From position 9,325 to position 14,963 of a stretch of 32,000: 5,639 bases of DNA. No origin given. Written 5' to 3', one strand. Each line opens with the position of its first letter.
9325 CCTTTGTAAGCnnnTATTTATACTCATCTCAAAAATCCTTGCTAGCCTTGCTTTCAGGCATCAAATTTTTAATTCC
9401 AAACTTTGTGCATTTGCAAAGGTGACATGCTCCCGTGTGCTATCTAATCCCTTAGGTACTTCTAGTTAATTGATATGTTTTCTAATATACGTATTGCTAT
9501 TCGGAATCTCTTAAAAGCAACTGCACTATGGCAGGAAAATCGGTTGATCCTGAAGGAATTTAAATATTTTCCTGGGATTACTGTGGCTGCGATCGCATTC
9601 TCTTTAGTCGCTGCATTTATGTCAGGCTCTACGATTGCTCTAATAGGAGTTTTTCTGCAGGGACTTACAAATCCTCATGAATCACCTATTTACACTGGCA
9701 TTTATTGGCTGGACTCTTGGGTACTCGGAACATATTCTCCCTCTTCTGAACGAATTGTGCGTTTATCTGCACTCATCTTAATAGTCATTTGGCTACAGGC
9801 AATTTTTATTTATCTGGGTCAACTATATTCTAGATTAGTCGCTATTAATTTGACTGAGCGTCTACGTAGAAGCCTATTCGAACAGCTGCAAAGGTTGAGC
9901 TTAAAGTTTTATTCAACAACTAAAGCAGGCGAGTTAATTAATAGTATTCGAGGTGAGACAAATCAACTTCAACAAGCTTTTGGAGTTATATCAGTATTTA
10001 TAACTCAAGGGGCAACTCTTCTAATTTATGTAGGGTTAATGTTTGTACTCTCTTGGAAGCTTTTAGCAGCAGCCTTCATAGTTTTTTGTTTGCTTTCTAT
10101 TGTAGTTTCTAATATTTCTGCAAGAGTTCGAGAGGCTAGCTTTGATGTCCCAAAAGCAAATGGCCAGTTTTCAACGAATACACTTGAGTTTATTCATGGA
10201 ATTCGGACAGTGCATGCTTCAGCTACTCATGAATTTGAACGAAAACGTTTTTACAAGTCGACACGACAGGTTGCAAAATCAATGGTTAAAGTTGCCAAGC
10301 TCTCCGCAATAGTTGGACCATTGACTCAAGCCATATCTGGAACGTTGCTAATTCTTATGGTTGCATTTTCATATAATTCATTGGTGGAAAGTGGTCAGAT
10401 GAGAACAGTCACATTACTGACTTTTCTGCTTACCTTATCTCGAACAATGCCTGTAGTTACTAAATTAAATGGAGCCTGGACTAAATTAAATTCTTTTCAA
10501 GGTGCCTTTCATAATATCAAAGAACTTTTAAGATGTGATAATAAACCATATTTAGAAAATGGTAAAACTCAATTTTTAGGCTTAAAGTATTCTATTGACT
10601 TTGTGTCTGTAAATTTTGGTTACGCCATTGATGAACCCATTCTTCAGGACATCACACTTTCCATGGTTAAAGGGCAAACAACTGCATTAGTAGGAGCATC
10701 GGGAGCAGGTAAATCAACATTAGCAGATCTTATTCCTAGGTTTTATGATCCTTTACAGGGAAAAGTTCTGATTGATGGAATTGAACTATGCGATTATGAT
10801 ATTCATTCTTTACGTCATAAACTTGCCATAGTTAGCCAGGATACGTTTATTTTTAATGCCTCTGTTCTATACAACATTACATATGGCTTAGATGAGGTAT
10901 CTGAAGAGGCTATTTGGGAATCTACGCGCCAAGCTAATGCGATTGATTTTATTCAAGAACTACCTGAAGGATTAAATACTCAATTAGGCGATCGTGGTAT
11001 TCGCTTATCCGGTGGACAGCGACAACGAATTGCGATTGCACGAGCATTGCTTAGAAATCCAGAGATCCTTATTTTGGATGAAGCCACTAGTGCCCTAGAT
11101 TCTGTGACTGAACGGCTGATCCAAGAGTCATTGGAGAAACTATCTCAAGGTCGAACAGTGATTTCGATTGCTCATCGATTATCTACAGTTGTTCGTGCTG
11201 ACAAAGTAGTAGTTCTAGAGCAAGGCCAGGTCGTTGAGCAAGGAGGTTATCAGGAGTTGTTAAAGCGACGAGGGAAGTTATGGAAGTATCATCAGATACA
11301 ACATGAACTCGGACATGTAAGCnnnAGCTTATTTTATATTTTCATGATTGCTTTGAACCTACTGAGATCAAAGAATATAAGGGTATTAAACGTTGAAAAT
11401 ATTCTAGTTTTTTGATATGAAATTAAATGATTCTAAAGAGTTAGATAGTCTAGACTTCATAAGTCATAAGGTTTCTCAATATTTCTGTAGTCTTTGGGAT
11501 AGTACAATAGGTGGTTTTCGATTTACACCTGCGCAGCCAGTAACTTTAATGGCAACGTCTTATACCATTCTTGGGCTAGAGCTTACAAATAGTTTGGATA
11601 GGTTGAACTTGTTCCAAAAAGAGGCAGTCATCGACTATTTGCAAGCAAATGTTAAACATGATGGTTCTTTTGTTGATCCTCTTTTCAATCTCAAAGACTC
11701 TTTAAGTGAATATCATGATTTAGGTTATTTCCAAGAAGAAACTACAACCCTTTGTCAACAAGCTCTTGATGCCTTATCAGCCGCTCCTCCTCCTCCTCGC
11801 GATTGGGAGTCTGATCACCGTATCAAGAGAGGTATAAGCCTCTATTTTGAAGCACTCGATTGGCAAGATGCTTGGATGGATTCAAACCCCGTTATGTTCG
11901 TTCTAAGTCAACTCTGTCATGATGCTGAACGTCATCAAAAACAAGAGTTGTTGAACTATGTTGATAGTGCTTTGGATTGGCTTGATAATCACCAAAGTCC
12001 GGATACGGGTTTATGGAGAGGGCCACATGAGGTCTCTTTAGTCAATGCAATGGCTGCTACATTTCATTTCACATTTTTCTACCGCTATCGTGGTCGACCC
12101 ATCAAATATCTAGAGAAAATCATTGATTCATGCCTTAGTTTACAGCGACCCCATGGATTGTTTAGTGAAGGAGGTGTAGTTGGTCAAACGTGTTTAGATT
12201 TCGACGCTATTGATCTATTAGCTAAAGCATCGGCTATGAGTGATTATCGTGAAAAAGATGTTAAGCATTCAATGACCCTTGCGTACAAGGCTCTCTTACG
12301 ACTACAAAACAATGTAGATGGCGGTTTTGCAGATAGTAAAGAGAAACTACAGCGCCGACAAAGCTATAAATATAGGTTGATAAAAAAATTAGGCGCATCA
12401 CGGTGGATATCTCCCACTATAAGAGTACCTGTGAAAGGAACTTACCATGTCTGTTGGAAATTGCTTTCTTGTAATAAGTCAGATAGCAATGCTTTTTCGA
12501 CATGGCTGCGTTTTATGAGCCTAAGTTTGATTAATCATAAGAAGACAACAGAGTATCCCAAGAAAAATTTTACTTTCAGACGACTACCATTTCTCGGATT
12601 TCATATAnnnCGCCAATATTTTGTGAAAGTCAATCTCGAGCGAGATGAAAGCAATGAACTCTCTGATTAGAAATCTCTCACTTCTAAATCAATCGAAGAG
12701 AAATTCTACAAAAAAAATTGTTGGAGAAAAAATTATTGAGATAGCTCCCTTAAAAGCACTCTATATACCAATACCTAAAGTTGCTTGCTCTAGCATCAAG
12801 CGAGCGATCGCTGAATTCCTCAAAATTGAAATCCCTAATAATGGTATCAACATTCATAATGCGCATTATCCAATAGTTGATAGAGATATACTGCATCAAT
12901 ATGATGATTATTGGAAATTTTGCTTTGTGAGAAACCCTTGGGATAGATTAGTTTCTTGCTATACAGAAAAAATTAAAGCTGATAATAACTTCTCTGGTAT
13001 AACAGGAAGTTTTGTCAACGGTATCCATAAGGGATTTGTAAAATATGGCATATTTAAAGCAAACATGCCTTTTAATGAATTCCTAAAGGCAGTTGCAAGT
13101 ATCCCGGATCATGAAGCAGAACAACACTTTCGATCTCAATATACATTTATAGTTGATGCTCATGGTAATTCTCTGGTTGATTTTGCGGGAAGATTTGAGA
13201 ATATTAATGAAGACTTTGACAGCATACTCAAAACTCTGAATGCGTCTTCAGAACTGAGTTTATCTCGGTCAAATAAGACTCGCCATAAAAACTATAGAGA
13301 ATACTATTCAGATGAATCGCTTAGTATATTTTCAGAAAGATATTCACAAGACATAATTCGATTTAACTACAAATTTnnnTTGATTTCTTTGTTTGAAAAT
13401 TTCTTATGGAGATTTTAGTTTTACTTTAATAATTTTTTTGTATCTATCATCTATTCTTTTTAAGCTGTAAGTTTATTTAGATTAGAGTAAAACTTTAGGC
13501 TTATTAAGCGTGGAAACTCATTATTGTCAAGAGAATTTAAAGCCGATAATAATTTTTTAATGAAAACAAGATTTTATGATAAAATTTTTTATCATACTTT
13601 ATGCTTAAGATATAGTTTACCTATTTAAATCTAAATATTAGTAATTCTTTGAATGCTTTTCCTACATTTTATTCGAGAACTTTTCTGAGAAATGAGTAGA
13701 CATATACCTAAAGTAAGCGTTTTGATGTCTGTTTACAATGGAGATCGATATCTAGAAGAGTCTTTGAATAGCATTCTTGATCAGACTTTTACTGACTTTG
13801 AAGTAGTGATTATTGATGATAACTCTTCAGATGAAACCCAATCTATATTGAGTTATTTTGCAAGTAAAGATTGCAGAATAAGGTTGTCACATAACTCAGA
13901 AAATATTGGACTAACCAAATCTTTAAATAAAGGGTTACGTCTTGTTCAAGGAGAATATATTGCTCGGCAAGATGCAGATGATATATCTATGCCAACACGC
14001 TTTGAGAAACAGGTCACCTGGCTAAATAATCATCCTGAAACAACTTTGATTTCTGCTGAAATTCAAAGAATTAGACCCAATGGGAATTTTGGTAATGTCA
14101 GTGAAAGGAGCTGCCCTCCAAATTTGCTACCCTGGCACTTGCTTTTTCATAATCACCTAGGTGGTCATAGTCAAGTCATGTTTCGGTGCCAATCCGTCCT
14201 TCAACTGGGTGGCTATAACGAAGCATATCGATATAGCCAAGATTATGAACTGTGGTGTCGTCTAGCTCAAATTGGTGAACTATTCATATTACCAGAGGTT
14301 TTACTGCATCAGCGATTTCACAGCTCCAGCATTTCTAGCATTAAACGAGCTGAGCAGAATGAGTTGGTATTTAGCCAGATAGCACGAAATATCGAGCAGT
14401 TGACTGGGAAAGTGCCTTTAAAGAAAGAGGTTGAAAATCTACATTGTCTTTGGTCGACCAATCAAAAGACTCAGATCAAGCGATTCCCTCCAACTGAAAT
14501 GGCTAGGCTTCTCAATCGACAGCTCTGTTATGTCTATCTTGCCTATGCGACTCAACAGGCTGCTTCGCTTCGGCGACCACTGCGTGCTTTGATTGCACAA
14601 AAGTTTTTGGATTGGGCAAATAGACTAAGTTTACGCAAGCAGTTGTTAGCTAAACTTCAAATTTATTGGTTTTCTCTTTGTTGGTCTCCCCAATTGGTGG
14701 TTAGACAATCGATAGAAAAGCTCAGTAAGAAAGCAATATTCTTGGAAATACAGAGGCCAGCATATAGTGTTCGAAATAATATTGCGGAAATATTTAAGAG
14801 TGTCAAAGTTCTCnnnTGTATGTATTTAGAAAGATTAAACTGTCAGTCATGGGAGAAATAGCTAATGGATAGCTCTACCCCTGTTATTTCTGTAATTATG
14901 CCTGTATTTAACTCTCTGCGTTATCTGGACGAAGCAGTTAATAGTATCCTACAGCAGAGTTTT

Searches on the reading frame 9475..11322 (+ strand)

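Call 10: search_protein_families(library=pfam, proteins=[window:9475-11322:+], max_evalue=0.001)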
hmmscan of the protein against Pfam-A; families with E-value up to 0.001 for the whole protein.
window:9475-11322:+ (616 aa): 3 families
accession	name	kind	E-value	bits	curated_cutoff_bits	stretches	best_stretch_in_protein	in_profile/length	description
PF00005.33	ABC_tran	-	1e-32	114.1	25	1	390-539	1-137/137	ABC transporter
PF00664.28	ABC_membrane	-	5e-31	108.8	28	1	39-320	4-266/274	ABC transporter transmembrane region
PF02463.25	SMC_N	-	6.2e-07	29.5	40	1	455-583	135-213/220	RecF/RecN/SMC N terminal domain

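Call 71: search_protein_families(library=ncbifam, proteins=[window:9475-11322:+], max_evalue=0.001)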
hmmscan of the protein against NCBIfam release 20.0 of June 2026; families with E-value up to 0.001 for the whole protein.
window:9475-11322:+ (616 aa): 189 families (the best 25 are shown)
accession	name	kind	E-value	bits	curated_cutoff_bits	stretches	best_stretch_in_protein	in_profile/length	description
NF045513.1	HepA_fam_ABC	equivalog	1.7e-283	941.7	725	1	1-610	1-610/610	heterocyst formation ABC transporter subunit HepA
TIGR02203.1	MsbA_lipidA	equivalog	1.9e-127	426.2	602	1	31-610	12-570/572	lipid A export permease/ATP-binding protein MsbA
TIGR00958.1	3a01208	subfamily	4.8e-112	375.5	874.6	1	125-602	231-707/711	antigen peptide transporter 2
TIGR02204.1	MsbA_rel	hypoth_equivalog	1.4e-108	364.1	780.4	1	92-604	55-570/576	ABC transporter, permease/ATP-binding protein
NF008381.0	PRK11176.1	equivalog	4.9e-108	362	867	1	92-610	61-580/582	lipid A ABC transporter ATP-binding protein/permease MsbA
TIGR01846.1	type_I_sec_HlyB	subfamily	2.5e-96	323.5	725.55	1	100-610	185-693/694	type I secretion system permease/ATPase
TIGR03797.1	NHLM_micro_ABC2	equivalog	1.6e-90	304.5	709.4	1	82-607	161-683/686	NHLP bacteriocin export ABC transporter permease/ATPase subunit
TIGR03796.1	NHLM_micro_ABC1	equivalog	1.7e-90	304.3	853.3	1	95-601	194-704/710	NHLP family bacteriocin export ABC transporter peptidase/permease/ATPase subunit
NF010178.0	PRK13657.1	equivalog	3.5e-89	299.8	733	1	132-605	93-566/588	glucan ABC transporter ATP-binding protein/ permease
NF052233.1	CphA_assoc_ABC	equivalog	4e-89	299.9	880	1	122-611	257-745/766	cyanophycin metabolism-associated ABC transporter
TIGR01193.1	bacteriocin_ABC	subfamily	5e-80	269.9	523.85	1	75-601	175-701/708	peptide cleavage/export ABC transporter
TIGR03375.1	type_I_sec_LssB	subfamily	3.7e-78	263.5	693.1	1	97-598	191-691/696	type I secretion system permease/ATPase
NF008056.1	PRK10790.1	equivalog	6.9e-78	262.6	746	1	77-610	48-576/584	SmdB family multidrug efflux ABC transporter permease/ATP-binding protein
TIGR02868.1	CydC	equivalog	8.6e-76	255.6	329.05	1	108-569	66-530/530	thiol reductant ABC exporter subunit CydC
TIGR02857.1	CydD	equivalog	4.2e-75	253.7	435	1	92-581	41-529/529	thiol reductant ABC exporter subunit CydD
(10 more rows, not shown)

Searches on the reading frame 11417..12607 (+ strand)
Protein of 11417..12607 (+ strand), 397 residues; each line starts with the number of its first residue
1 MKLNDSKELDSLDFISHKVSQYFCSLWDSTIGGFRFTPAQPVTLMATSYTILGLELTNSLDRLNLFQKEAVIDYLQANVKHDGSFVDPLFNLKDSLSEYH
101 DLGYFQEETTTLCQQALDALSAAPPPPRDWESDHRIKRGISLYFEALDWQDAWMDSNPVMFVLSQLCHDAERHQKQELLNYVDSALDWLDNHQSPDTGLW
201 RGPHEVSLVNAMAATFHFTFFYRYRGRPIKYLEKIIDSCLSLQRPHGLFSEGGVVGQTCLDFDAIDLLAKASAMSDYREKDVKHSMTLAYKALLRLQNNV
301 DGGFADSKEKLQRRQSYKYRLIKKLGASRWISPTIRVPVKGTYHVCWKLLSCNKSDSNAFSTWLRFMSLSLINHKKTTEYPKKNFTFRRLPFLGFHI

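Call 10: search_protein_families(library=pfam, proteins=[window:11417-12607:+], max_evalue=0.001)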
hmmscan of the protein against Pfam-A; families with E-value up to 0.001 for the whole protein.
window:11417-12607:+ (397 aa): 1 family
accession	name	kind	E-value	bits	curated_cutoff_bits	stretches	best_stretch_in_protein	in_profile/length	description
PF00432.27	Prenyltrans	-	4.2e-06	26.8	26.5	0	20-86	56-119/304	Prenyltransferase alpha-alpha toroid domain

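Call 49: search_protein_families(library=pfam, proteins=[window:11417-12607:+], max_evalue=0.1)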
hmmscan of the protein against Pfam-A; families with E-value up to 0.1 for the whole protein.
window:11417-12607:+ (397 aa): 1 family
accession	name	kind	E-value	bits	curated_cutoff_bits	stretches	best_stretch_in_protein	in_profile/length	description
PF00432.27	Prenyltrans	-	4.2e-06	26.8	26.5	1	20-86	56-119/304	Prenyltransferase alpha-alpha toroid domain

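Call 71: search_protein_families(library=ncbifam, proteins=[window:11417-12607:+], max_evalue=0.001)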
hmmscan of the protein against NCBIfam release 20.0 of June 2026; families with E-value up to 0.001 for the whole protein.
window:11417-12607:+ (397 aa): 0 families

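Call 89: search_solved_structures(query=window:11417-12607:+, max_evalue=1)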
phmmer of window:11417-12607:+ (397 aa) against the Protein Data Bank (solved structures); distinct sequences matched with E-value up to 1: 10.
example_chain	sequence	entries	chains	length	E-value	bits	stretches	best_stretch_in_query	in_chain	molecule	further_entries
8zby_D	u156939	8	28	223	0.049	15.6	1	19-55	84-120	Light chain of D1F6 Fab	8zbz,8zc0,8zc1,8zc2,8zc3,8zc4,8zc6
3tje_L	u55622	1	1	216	0.18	13.7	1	6-46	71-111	Fab E09, light chain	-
3thm_L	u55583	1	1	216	0.27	13.1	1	10-46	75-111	Fab EP6b_B01, light chain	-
9qgc_D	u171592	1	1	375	0.43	12.5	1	18-118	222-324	All1865 protein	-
9qge_A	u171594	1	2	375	0.43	12.5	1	18-118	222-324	All1865 protein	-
9qgd_D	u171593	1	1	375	0.43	12.5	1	18-118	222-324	All1865 protein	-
9qgb_A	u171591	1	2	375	0.43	12.5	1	18-118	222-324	All1865 protein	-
9qgf_A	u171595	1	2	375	0.43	12.5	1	18-118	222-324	All1865 protein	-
6uff_A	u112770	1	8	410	0.51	12.2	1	18-118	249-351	Ene-reductase 1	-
8crb_B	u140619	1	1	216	0.72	11.7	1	16-46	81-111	Light chain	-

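Call 91: find_homologous_proteins(query=window:11417-12607:+, max_evalue=0.00001)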
Query window:11417-12607:+ (397 aa): 121 proteins with E <= 0.00001 among 3524 candidates; the best 120 are listed.
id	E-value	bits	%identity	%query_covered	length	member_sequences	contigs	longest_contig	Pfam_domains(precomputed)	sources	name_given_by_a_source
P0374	2.2e-272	921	99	100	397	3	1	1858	PF00432.28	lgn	-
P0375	1.3e-236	803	86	100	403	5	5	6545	PF00432.28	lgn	-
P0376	1.3e-230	783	84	100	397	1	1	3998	PF00432.28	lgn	-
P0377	7.8e-181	619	68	99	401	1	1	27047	PF00432.28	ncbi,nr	ncbi:MAG: hypothetical protein F6K42_00765 [Leptolyngbya sp. SIO1D8]|nr:hypothetical protein [Leptol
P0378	1.0e-180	619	70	95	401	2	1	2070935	PF00432.28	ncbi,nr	ncbi:MAG: hypothetical protein F6J95_013950 [Leptolyngbya sp. SIO1E4]|nr:hypothetical protein [Lepto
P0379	8.2e-180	616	68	100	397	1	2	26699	PF00432.28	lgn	-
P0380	9.6e-178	609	67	96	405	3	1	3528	PF00432.28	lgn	-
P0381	1.4e-177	608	67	100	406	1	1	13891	PF00432.28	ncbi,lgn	ncbi:MAG: hypothetical protein AAFW84_17800 [Cyanobacteria bacterium J06635_15]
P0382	1.7e-176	605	69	95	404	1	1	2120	-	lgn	-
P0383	5.5e-175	600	67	100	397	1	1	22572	PF00432.28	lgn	-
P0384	9.3e-175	599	67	97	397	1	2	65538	-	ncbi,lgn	ncbi:MAG: hypothetical protein ACFBSF_15170 [Leptolyngbyaceae cyanobacterium]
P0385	9.0e-174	596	65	100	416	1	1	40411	PF00432.28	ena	-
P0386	4.8e-173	594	66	98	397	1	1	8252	PF00432.28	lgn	-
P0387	4.6e-172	590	67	95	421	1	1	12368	-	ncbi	ncbi:MAG: hypothetical protein AAFW75_06325 [Cyanobacteria bacterium J06636_16]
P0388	2.5e-159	548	61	97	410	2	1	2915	PF00432.28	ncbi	-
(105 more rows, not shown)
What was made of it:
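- Tried and rejected: It belongs to a prenyltransferase/terpene-cyclase-like family that is sometimes fused to GT2 or methyltransferase domains (calls 49, 89, 91).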

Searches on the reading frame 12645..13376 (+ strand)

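Call 10: search_protein_families(library=pfam, proteins=[window:12645-13376:+], max_evalue=0.001)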
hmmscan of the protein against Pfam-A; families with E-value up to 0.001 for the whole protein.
window:12645-13376:+ (244 aa): 1 family
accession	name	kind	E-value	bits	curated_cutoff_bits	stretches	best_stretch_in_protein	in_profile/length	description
PF03567.20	Sulfotransfer_2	-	3.9e-22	80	22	1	38-243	11-252/252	Sulfotransferase family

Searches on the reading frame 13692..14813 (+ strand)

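Call 9: search_protein_families(library=pfam, proteins=[window:13692-14813:+], max_evalue=0.001)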
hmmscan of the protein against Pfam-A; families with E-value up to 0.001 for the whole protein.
window:13692-14813:+ (374 aa): 3 families
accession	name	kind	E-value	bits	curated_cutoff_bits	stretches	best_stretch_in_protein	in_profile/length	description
PF00535.33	Glycos_transf_2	-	3.6e-31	108.8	23.3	1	9-145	1-139/168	Glycosyl transferase family 2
PF10111.15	Glyco_tranf_2_2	-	9.3e-15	55.3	27.3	1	10-215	2-223/276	Glycosyltransferase like family 2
PF13641.12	Glyco_tranf_2_3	-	2.6e-09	37.9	27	1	6-121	1-120/230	Glycosyltransferase like family 2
